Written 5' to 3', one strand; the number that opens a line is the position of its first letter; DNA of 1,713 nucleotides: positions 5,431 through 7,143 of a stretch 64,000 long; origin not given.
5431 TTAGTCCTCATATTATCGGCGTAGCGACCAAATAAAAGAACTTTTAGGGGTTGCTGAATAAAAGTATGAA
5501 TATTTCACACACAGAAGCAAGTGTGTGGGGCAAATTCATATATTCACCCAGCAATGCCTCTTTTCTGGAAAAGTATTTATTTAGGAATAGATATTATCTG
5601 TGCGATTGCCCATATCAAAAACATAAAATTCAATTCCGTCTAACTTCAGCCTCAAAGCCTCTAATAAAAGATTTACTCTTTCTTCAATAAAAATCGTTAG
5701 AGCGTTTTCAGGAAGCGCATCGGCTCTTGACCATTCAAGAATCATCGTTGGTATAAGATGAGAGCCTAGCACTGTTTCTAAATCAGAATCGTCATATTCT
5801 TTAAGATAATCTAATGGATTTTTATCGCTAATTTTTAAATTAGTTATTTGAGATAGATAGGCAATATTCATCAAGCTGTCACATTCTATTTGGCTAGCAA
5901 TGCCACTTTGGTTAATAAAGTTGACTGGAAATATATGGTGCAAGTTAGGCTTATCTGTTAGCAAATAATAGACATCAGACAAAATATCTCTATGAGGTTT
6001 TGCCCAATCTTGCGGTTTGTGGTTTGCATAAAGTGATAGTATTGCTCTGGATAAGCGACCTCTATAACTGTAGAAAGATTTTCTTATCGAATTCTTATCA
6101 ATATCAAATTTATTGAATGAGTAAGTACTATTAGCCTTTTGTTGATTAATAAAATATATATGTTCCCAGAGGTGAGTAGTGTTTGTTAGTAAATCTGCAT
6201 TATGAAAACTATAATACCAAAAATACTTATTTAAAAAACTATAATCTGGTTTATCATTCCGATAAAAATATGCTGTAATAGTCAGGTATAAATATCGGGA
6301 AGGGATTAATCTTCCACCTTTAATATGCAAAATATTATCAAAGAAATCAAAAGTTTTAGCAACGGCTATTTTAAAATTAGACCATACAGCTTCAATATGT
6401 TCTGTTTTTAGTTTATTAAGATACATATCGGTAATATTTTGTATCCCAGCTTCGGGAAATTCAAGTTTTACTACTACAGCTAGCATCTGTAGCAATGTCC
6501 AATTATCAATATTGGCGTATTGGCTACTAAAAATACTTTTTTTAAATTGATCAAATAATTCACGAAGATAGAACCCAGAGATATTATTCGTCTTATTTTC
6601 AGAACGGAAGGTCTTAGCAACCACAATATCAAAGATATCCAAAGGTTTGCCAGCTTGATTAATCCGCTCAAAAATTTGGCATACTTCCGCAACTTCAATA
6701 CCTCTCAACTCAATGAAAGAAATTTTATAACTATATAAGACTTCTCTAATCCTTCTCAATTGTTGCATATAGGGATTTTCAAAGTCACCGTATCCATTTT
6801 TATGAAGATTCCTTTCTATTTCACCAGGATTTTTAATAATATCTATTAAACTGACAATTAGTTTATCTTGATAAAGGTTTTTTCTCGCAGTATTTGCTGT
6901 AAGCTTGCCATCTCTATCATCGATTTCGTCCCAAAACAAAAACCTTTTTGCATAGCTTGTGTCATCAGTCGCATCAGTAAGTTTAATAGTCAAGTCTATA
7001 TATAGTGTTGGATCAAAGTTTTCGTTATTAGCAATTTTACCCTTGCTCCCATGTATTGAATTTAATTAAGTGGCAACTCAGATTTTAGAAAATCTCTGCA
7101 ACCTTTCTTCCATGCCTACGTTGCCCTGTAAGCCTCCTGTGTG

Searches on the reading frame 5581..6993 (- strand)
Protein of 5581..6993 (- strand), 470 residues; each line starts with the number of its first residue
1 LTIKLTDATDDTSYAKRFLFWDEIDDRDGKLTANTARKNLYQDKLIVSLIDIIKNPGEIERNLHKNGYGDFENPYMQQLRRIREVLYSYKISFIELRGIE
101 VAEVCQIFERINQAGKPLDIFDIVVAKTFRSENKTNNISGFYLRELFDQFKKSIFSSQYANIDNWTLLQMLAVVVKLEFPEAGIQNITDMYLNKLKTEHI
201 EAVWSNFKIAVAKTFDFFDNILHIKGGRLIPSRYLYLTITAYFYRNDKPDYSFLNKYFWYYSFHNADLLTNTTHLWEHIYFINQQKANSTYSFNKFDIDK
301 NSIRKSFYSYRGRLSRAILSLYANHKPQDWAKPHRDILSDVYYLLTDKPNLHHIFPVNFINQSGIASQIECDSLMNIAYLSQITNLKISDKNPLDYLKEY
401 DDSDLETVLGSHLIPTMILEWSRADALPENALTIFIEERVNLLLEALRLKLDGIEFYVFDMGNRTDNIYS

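Call 10: search_protein_families(library=pfam, proteins=[window:5581-6993:-])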
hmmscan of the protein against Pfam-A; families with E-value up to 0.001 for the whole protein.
window:5581-6993:- (470 aa): 1 family
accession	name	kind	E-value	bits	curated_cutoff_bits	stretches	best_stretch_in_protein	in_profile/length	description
PF03235.19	GmrSD_N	-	1.6e-05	25.5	33.2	1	51-128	119-198/199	GmrSD restriction endonuclease, N-terminal domain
